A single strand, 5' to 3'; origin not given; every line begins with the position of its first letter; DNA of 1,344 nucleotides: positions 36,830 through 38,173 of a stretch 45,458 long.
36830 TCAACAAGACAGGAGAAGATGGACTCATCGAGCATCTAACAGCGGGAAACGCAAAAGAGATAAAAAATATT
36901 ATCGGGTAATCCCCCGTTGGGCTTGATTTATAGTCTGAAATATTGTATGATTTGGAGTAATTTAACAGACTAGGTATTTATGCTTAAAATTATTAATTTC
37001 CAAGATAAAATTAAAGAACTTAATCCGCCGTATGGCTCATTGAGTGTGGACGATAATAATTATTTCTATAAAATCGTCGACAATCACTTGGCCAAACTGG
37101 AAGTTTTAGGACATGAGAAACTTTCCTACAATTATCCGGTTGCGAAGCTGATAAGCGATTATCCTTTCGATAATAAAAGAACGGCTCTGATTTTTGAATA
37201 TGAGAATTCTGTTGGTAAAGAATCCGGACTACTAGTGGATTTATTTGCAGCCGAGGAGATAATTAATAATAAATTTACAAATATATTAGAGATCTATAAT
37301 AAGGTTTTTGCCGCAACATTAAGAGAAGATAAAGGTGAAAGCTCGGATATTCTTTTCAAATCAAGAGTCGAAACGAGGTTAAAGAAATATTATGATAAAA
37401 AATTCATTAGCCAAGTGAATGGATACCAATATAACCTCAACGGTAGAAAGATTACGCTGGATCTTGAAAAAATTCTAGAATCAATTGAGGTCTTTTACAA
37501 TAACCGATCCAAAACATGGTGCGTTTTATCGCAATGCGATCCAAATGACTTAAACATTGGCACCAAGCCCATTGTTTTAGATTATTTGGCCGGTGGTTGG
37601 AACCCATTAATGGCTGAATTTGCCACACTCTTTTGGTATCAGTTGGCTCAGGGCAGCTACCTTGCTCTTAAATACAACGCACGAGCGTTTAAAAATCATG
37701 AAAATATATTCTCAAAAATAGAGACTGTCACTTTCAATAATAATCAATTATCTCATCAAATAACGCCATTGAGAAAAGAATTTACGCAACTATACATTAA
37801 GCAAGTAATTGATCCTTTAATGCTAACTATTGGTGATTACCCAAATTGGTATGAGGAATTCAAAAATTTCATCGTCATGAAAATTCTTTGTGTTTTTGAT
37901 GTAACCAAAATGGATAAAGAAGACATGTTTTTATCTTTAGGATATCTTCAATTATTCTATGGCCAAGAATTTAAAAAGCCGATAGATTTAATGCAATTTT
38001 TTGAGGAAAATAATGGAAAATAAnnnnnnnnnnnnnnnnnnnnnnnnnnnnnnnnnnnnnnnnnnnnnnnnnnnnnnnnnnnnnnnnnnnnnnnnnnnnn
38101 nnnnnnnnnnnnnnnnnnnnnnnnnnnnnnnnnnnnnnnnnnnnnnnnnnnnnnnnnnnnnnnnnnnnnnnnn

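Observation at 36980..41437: Translationally coupled kinase / nucleotidyltransferase / carbamoyltransferase / sugar-phosphate-cyclase cassette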

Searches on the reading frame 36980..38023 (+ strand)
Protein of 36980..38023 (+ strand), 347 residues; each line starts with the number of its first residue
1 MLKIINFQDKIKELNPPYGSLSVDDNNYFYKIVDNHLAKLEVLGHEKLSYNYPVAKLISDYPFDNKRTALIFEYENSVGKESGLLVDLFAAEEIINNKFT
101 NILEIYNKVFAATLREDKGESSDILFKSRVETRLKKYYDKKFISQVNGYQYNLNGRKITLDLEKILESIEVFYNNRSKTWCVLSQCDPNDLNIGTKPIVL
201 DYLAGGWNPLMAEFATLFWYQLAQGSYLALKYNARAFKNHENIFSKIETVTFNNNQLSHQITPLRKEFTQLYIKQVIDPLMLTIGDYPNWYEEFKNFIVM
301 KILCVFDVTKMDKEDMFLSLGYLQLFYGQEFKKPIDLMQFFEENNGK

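Call 3: search_protein_families(library=pfam, proteins=[window:36980-38023:+], max_evalue=0.01)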
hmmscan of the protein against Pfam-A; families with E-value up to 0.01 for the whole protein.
window:36980-38023:+ (347 aa): 0 families

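Call 4: search_protein_families(library=ncbifam, proteins=[window:36980-38023:+], max_evalue=0.01)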
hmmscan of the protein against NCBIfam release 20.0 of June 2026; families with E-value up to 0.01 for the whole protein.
window:36980-38023:+ (347 aa): 0 families

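Call 12: search_solved_structures(query=window:36980-38023:+, max_evalue=10)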
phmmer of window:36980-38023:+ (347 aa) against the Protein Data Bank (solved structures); distinct sequences matched with E-value up to 10: 1.
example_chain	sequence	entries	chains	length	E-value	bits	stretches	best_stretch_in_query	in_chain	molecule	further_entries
7ase_V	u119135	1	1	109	0.35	13.3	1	110-163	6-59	Protein translation factor SUI1 homolog, putative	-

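Call 15: find_homologous_proteins(query=window:36980-38023:+, max_evalue=0.001)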
Query window:36980-38023:+ (347 aa): 62 proteins with E <= 0.001 among 1830 candidates.
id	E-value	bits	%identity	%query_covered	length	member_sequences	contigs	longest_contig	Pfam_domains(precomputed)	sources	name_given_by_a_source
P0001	2.4e-230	782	100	100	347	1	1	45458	-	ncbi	-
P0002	9.1e-124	431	56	96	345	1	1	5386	-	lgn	-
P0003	4.6e-116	406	54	95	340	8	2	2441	-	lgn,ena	-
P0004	4.6e-115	403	53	97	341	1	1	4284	-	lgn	-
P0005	3.8e-94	334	50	94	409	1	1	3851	PF12844.14,PF01381.29,PF13560.13,PF13443.13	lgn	-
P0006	2.8e-91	324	43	96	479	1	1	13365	PF00293.35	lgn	-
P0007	1.1e-90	322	49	92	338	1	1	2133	-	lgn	-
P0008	1.3e-89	319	50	89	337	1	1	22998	-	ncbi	-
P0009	6.3e-89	317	44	94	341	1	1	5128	-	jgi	jgi:hypothetical protein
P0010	7.4e-89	316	49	92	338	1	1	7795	-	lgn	-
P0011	7.4e-89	316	45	94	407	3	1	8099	PF12844.14,PF01381.29,PF13560.13,PF13443.13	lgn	-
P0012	1.6e-87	312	45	95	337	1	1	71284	-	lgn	-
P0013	2.2e-86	308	46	93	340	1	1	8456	-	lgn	-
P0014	3.1e-86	308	45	97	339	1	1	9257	-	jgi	-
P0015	1.4e-85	306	48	89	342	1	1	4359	-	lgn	-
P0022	7.7e-83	297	50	83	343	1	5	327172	-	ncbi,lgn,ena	-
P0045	3.5e-72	262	42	92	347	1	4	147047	-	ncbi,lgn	-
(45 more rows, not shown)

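Call 17: find_encoding_contigs(protein=P0022, flank=10000, max_places=2)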
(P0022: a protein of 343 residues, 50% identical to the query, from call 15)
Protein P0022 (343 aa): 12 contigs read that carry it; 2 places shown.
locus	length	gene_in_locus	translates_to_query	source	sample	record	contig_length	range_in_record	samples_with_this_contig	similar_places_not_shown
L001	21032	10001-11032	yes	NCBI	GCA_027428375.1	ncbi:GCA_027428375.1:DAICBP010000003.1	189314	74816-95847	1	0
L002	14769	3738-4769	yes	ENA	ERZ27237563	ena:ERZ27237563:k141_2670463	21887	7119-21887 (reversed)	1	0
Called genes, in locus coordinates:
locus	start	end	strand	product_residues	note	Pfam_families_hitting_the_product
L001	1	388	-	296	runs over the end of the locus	PF00294:PfkB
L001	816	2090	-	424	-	PF07690:MFS_1 (weak), PF12832:MFS_1_like (weak), PF11700:ATG22, PF07690:MFS_1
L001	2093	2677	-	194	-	PF04191:PEMT, PF04140:ICMT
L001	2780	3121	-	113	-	-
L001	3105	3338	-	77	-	-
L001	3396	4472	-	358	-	-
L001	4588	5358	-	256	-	-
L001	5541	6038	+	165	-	PF00857:Isochorismatase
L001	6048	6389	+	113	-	-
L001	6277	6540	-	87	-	-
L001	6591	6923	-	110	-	-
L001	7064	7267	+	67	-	-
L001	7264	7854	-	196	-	PF00300:His_Phos_1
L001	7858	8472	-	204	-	PF03575:Peptidase_S51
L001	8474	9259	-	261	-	PF01738:DLH (faint), PF02129:Peptidase_S15, PF08538:DUF1749 (faint), PF12146:Hydrolase_4, PF00561:Abhydrolase_1, PF12697:Abhydrolase_6 (weak), PF00326:Peptidase_S9, PF12146:Hydrolase_4, +2 more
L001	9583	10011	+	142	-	PF00293:NUDIX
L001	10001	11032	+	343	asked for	-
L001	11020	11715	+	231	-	PF01909:NTP_transf_2 (weak)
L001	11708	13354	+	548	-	PF02543:Carbam_trans_N, PF22521:HypF_C_2 (weak), PF16861:Carbam_trans_C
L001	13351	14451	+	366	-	PF00465:Fe-ADH (faint), PF13685:Fe-ADH_2, PF01761:DHQ_synthase, PF24621:DHQS_C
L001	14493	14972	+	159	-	PF00293:NUDIX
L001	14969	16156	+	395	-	-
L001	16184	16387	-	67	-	-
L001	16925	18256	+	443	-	PF02195:ParB_N, PF01555:N6_N4_Mtase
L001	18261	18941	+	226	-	-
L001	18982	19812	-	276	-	-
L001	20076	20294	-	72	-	-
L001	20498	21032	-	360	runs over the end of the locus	PF00145:DNA_methylase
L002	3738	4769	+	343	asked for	-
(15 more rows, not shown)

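Call 18: find_encoding_contigs(protein=P0045, flank=10000, max_places=2)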
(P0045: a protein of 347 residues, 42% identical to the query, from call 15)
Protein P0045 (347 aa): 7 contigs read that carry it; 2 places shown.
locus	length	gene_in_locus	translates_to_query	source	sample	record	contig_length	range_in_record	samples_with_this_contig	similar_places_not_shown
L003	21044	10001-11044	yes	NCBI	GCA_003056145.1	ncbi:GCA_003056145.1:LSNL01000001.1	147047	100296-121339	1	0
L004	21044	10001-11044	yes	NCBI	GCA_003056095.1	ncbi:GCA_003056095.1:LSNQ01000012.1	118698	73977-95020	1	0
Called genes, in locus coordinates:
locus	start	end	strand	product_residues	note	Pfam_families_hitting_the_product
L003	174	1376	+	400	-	PF01476:LysM, PF23473:LysM3_LYK4_5 (faint), PF01476:LysM, PF05257:CHAP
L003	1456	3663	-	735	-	PF00270:DEAD (weak), PF00580:UvrD-helicase, PF01443:Viral_helicase1 (faint), PF13245:AAA_19, PF13361:UvrD_C, PF13538:UvrD_C_2, PF21196:PcrA_UvrD_tudor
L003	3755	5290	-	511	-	PF01464:SLT, PF01476:LysM, PF23473:LysM3_LYK4_5 (faint), PF01476:LysM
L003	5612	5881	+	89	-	-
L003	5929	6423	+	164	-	PF01936:NYN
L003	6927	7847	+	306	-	PF00962:A_deaminase, PF19326:AMP_deaminase (weak)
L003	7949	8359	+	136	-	PF00293:NUDIX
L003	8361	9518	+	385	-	-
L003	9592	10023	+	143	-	PF00293:NUDIX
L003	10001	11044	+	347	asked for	-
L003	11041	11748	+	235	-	PF01909:NTP_transf_2 (faint)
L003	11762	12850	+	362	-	PF01761:DHQ_synthase, PF24621:DHQS_C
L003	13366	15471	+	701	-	PF01138:RNase_PH, PF03725:RNase_PH_C, PF03726:PNPase (faint), PF01138:RNase_PH, PF00013:KH_1, PF00575:S1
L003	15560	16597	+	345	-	-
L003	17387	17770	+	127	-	PF02021:UPF0102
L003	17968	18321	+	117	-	PF01258:zf-dskA_traR (weak)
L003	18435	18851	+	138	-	PF01252:Peptidase_A8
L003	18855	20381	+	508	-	PF05362:Lon_C (weak), PF13541:ChlI, PF01078:Mg_chelatase, PF07728:AAA_5, PF00493:MCM (weak), PF13335:Mg_chelatase_C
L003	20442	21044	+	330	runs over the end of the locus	PF03990:DUF348 (weak), PF07501:G5, PF03330:DPBB_1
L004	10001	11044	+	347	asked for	-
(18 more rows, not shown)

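Call 19: find_encoding_contigs(protein=P0012, flank=10000, max_places=2)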
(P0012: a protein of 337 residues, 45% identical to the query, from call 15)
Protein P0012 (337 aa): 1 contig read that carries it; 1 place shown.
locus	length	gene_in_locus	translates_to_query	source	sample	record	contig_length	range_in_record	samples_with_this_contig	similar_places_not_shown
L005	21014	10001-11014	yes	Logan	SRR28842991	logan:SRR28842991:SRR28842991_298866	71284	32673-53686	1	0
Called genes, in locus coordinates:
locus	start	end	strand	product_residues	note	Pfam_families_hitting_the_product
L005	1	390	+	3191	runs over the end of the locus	PF07676:PD40 (faint), PF23376:Fn3_VIN3 (faint), PF25059:FN3_DSCAM-DSCAML_C (faint), PF16656:Pur_ac_phosph_N (weak), PF00041:fn3 (weak), PF16656:Pur_ac_phosph_N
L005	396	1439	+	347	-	PF00005:ABC_tran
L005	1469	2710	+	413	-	PF12704:MacB_PCD, PF02687:FtsX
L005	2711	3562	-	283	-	PF21088:MS_channel_1st, PF00924:MS_channel_2nd, PF21082:MS_channel_3rd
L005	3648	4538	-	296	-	PF01544:CorA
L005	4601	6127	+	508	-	PF01471:PG_binding_1, PF00704:Glyco_hydro_18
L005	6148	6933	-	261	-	-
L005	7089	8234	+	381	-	PF01817:CM_2, PF01209:Ubie_methyltran, PF13489:Methyltransf_23, PF08241:Methyltransf_11, PF08242:Methyltransf_12, PF13649:Methyltransf_25, PF13847:Methyltransf_31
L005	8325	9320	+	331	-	PF00579:tRNA-synt_1b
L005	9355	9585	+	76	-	-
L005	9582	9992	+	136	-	PF00293:NUDIX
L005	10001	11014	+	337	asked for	-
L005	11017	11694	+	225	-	-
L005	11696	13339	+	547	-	PF02543:Carbam_trans_N, PF16861:Carbam_trans_C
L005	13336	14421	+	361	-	PF00465:Fe-ADH (weak), PF13685:Fe-ADH_2, PF01761:DHQ_synthase, PF24621:DHQS_C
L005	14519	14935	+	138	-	PF00293:NUDIX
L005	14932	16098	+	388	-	-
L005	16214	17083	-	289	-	PF12686:DUF3800 (faint)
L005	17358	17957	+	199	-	PF08774:VRR_NUC (faint)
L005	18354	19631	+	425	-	PF01555:N6_N4_Mtase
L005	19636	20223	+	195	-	PF01527:HTH_Tnp_1 (weak)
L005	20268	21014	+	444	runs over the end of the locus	PF00239:Resolvase, PF07508:Recombinase, PF13408:Zn_ribbon_recom (weak)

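Call 23: find_related_loci(query=A1, collection=genome_contigs, flank=10000)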
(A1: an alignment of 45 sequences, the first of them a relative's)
Query A1 (347 aa) in genome_contigs; peptide patterns used: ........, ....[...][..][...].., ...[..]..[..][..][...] (x = any residue, [..] = any of these).
72 stretches matched a pattern; 19 encode a relative of the query (tblastn E <= 1e-3); 19 distinct loci.
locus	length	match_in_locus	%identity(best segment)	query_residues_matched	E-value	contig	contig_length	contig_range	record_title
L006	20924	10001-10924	47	19-327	4e-90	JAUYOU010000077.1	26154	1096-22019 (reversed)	MAG: bacterium isolate C4_maxbin.104 C4_k141_615415, whole genome shotgun sequence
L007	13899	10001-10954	45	21-338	5e-90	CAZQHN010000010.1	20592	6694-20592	MAG TPA_asm: uncultured Gammaproteobacteria bacterium isolate SRP263991_co5_264 genome assembly, contig: NODE_5167_lengt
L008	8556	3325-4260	47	19-328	3e-88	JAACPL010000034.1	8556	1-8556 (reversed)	MAG: Candidatus Falkowbacteria bacterium isolate CG_2015-02_33_13 CG_2015-02_curated_scaffold_8773, whole genome shotgun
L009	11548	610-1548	43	18-331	3e-88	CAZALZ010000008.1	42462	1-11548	MAG TPA_asm: uncultured Gammaproteobacteria bacterium isolate SRP192927_co3_682 genome assembly, contig: NODE_1577_lengt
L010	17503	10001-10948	45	19-329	2e-87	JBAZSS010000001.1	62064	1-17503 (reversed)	MAG: Parcubacteria group bacterium isolate SO_2017_GW1_179 NODE_2628_length_62064_cov_1.129777_OW334_2017, whole genome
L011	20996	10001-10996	43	19-343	8e-87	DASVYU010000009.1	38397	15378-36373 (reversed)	MAG TPA_asm: Patescibacteria group bacterium isolate SMAG_U2610 k141_989193, whole genome shotgun sequence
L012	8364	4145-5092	43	19-329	1e-78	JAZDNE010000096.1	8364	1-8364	MAG: bacterium isolate MEGAHIT-group-0.699 k141_437217, whole genome shotgun sequence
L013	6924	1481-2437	39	18-337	4e-77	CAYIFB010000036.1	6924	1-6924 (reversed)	MAG TPA_asm: uncultured Gammaproteobacteria bacterium isolate ERP119705_co19_135 genome assembly, contig: NODE_14053_len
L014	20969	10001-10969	42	12-329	1e-75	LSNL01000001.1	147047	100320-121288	MAG: Parcubacteria group bacterium M10-OD1-1 Contig1155, whole genome shotgun sequence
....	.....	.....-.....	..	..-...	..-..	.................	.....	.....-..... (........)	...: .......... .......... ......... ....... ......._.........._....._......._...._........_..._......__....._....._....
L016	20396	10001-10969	42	19-340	1e-72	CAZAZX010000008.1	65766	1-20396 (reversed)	MAG TPA_asm: uncultured Lachnospiraceae bacterium isolate binchicken_co353_143 genome assembly, contig: NODE_513_length_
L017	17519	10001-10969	41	19-341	4e-71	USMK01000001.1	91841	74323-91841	uncultured Clostridium sp. isolate UMGS1864 genome assembly, contig: NODE_30_length_91841_cov_4.692927, whole genome sho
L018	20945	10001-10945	37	19-343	2e-63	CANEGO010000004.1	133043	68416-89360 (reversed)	MAG TPA_asm: uncultured Clostridium sp. isolate SRR18439538_bin.11_metawrap_v1.3_MAG genome assembly, contig: NODE.57_le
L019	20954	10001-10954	37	19-343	1e-62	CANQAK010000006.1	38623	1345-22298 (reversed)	MAG: uncultured Bacilli bacterium isolate Lapin-001__bin81 genome assembly, contig: Lapin-001__NODE_1343_length_38623_co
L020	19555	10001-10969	42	19-341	2e-73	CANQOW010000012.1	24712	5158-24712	MAG: uncultured Clostridia bacterium isolate Lapin-016__bin31 genome assembly, contig: Lapin-016__NODE_1711_length_24712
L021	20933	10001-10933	35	15-330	6e-59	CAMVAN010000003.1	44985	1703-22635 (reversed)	MAG TPA_asm: uncultured Bacillales bacterium isolate SRR8387716_bin.66_metaWRAP_v1.3_MAG genome assembly, contig: ERZ142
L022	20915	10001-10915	36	41-346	2e-57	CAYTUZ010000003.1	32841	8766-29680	MAG TPA_asm: uncultured Candidatus Saccharibacteria bacterium isolate binchicken_co50_16 genome assembly, contig: NODE_1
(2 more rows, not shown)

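Call 26: search_protein_families(library=padloc, proteins=[window:36980-38023:+], max_evalue=0.01)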
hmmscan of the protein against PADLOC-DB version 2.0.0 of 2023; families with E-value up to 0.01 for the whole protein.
window:36980-38023:+ (347 aa): 0 families

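Call 28: predict_structure(alignment_id=A1)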
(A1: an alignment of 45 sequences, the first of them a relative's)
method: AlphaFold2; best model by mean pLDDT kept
length: 347 residues; sequences in the alignment: 45
mean_pLDDT: 94.6   pTM: 0.92
mean pLDDT of the five models: 94.6, 93.7, 93.7, 91.2, 87.8
residues with pLDDT >= 90: 313; 70-90: 29; 50-70: 3; < 50: 2
segments of 3 or more residues with pLDDT < 50: none
pLDDT, mean of each block of 10 residues (from residue 1): 76 84 92 97 97 96 95 94 97 97 98 97 95 95 98 97 95 91 95 95 97 98 97 95 96 97 97 98 95 97 97 98 96 95 65
secondary structure, 60 per line:
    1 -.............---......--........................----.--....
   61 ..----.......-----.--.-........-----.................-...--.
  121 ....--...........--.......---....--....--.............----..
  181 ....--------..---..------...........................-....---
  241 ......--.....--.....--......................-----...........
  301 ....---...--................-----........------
elements in order: H2-14 E18-23 E26-34 H35-49 E57-62 E67-73 H85-91 H97-113 E115-117 H120-124 H127-137 H140-146 E150-153 E156-159 H162-174 E179-184 E206-209 H210-232 H234-237 H241-246 E249-253 E256-260 H263-284 H290-304 H313-328 H334-341
